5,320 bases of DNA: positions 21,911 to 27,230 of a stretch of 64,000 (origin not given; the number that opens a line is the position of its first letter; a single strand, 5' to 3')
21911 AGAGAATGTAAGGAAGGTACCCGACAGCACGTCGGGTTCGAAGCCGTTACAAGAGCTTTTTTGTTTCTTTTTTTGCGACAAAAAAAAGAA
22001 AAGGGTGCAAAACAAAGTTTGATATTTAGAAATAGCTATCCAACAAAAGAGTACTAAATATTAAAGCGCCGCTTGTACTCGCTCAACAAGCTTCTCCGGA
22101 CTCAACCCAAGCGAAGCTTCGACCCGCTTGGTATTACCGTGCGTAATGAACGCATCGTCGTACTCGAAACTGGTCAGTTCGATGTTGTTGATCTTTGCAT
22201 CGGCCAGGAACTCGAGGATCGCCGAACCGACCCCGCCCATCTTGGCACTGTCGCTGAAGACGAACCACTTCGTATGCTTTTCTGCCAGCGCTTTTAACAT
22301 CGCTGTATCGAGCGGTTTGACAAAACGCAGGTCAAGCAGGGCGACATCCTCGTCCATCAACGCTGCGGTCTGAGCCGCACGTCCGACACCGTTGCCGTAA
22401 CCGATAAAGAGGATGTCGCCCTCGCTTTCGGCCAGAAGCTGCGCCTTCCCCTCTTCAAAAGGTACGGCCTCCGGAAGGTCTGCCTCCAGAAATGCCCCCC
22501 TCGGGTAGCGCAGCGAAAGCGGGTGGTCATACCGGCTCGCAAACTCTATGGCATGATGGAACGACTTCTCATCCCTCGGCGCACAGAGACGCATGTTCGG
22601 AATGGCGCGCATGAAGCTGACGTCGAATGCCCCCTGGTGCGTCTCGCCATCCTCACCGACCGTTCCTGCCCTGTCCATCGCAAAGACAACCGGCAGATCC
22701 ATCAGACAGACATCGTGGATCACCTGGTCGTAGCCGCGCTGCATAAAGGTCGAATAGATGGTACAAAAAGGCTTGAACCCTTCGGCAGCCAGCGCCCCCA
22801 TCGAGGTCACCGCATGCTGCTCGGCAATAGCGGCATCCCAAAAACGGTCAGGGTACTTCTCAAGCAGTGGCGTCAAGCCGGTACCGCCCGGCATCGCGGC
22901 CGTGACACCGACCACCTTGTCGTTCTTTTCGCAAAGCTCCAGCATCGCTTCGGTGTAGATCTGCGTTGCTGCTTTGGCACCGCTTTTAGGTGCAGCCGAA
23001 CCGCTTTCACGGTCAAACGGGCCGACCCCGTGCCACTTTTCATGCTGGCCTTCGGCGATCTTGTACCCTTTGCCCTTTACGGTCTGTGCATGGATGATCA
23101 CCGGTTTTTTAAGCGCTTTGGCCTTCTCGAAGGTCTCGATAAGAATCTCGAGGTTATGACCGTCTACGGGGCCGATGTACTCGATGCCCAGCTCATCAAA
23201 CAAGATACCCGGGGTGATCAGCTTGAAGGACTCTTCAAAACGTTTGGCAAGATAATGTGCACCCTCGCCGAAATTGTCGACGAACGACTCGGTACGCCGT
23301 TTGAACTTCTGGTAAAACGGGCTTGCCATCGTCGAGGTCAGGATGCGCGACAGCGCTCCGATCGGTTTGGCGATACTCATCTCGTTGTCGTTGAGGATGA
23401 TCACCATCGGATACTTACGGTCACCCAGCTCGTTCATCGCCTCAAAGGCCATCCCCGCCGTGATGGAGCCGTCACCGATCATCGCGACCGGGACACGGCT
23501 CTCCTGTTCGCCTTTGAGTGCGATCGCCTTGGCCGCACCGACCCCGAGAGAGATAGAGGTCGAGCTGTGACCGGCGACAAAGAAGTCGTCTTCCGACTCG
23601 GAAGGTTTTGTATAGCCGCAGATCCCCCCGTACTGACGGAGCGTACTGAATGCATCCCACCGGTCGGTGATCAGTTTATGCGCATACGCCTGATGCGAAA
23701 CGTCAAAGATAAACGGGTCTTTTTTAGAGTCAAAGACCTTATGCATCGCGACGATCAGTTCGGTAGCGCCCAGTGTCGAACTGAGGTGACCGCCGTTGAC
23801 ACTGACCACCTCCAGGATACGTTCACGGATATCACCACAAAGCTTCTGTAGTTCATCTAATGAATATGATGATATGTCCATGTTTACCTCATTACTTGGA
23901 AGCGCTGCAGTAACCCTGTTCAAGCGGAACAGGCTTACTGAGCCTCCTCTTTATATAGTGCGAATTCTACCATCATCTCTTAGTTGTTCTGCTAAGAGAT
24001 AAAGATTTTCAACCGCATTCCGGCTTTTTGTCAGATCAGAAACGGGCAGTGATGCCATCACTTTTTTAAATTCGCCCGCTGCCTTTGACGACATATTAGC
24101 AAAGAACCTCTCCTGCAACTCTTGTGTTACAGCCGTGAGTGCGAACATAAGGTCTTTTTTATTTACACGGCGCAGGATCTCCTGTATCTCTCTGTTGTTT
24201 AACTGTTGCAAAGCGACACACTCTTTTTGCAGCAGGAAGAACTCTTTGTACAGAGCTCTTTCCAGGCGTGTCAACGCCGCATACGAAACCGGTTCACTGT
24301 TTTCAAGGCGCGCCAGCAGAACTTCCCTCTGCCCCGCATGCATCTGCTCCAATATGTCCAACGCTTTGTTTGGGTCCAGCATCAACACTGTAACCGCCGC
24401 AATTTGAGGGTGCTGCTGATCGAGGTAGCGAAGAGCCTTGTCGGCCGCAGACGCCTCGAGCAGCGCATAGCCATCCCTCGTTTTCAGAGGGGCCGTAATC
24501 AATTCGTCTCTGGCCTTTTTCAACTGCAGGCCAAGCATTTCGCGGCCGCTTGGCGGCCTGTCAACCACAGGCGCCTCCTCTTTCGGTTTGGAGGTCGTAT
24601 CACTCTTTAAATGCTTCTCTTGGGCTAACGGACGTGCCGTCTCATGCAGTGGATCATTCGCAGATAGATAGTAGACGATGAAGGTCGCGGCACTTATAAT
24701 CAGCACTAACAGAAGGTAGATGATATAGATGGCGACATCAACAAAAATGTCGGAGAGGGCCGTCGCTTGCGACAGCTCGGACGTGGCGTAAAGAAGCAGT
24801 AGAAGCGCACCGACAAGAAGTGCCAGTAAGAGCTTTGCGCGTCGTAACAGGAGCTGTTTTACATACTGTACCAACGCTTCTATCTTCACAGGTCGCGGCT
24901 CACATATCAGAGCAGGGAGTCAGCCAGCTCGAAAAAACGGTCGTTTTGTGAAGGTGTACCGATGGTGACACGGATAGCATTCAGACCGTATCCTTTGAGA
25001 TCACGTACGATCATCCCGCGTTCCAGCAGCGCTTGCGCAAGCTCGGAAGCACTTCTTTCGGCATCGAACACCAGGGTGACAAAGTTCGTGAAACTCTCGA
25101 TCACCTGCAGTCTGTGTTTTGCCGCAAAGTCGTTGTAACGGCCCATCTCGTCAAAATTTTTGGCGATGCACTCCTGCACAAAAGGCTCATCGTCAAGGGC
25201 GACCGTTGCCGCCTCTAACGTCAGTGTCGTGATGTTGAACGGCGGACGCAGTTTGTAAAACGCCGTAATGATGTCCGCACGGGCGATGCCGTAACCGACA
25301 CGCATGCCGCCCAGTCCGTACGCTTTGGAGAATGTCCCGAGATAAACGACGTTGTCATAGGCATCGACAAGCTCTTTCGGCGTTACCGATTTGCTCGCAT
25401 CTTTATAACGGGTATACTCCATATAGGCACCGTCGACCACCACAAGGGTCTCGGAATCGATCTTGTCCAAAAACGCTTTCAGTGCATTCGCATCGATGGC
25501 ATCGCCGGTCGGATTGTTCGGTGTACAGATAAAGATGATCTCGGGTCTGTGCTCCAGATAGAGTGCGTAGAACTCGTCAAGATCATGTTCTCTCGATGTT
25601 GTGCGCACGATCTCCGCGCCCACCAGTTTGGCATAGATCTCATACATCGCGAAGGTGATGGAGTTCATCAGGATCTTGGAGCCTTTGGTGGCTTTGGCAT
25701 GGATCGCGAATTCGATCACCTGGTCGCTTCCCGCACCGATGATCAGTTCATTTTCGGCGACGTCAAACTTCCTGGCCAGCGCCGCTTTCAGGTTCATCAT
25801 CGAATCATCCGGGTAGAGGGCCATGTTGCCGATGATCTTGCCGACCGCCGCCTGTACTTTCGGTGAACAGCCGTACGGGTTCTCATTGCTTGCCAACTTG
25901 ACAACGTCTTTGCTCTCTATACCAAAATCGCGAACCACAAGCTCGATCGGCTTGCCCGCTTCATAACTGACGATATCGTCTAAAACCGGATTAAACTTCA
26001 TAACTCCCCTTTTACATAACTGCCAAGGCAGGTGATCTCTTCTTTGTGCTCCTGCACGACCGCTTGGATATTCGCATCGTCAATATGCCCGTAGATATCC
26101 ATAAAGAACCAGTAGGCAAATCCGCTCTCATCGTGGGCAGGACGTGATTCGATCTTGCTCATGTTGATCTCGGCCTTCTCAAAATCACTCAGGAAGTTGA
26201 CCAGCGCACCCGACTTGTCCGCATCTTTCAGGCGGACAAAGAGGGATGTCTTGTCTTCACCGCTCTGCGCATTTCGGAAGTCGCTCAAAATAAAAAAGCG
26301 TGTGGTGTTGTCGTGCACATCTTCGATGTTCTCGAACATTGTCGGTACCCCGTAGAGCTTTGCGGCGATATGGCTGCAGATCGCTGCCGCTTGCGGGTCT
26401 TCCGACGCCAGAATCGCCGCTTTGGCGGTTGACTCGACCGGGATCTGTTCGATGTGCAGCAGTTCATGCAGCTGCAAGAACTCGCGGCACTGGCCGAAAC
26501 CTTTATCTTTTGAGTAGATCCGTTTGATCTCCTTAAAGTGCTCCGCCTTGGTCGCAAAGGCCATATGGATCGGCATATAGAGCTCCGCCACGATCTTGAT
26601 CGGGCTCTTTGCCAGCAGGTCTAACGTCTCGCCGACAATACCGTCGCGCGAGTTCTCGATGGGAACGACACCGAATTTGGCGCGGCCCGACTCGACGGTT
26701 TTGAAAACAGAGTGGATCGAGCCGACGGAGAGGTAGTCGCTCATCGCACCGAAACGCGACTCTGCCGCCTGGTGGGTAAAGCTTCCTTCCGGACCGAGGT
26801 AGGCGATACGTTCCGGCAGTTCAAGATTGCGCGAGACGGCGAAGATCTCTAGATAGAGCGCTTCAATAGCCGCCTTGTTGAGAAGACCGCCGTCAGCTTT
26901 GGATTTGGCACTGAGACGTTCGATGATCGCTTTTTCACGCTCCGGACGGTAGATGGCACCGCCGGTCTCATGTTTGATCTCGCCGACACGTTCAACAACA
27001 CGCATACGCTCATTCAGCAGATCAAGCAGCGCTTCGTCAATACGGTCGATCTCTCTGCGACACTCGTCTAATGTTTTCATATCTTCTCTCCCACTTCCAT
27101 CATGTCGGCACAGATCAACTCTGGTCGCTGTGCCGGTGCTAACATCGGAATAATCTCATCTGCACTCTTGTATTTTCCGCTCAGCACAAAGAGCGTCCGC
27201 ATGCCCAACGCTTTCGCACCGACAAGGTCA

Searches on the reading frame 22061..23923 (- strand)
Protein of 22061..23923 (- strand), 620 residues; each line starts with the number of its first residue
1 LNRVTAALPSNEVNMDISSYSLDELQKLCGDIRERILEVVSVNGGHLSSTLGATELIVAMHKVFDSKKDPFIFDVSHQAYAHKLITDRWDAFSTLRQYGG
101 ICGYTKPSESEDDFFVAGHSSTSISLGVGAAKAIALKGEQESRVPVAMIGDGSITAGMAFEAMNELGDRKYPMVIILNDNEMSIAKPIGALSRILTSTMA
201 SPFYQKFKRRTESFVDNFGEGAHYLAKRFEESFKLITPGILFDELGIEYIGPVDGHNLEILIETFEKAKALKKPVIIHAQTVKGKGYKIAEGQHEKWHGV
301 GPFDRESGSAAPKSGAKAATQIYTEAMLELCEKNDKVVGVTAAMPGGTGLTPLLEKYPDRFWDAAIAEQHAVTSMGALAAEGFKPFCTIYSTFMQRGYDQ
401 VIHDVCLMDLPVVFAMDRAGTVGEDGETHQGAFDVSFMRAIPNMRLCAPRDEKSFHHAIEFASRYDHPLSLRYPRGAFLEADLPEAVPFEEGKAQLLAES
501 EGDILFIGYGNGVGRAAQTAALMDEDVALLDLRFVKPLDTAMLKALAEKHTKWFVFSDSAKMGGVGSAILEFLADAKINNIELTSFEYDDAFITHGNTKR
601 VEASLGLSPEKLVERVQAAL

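Call 62: search_protein_families(library=pfam, proteins=[window:22061-23923:-], max_evalue=0.00001)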
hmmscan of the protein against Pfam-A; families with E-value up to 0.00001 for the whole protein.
window:22061-23923:- (620 aa): 3 families
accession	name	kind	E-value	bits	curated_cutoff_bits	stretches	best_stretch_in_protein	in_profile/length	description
PF13292.11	DXP_synthase_N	-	3.5e-100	335.2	21.2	1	14-281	7-274/274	1-deoxy-D-xylulose-5-phosphate synthase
PF02779.29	Transket_pyr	-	4.8e-41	140.7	27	1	319-477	5-171/174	Transketolase, pyrimidine binding domain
PF02780.25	Transketolase_C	-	7.9e-19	68.2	25.9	1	492-611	1-123/124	Transketolase, C-terminal domain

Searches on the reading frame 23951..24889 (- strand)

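Call 51: search_protein_families(library=pfam, proteins=[window:23951-24889:-], max_evalue=0.0001)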
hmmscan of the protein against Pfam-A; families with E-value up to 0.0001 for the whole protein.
window:23951-24889:- (312 aa): 3 families
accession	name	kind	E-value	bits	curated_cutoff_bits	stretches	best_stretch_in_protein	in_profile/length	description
PF01706.21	FliG_C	-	8.3e-15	55.4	23.3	1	227-310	24-107/108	FliG C-terminal domain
PF14841.11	FliG_M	-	4.3e-09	36.9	25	1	153-217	5-69/76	FliG middle domain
PF03448.22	MgtE_N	-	4.9e-06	27.5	25.9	0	153-199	7-53/102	MgtE intracellular N domain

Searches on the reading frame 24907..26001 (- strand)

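Call 51: search_protein_families(library=pfam, proteins=[window:24907-26001:-], max_evalue=0.0001)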
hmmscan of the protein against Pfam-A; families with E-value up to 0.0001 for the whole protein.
window:24907-26001:- (364 aa): 1 family
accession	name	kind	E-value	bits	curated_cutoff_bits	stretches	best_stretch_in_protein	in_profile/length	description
PF00155.27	Aminotran_1_2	-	2.7e-53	181.9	19.7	1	31-357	1-358/361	Aminotransferase class I and II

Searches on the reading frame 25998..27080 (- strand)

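Call 51: search_protein_families(library=pfam, proteins=[window:25998-27080:-], max_evalue=0.0001)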
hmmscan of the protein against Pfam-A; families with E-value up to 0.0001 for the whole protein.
window:25998-27080:- (360 aa): 2 families
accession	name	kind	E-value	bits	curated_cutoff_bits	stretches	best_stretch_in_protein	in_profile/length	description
PF00800.23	PDT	-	3.1e-58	197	25.2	1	92-267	1-178/181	Prephenate dehydratase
PF01817.26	CM_2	-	2.2e-23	82.7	27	1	7-87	1-79/80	Chorismate mutase type II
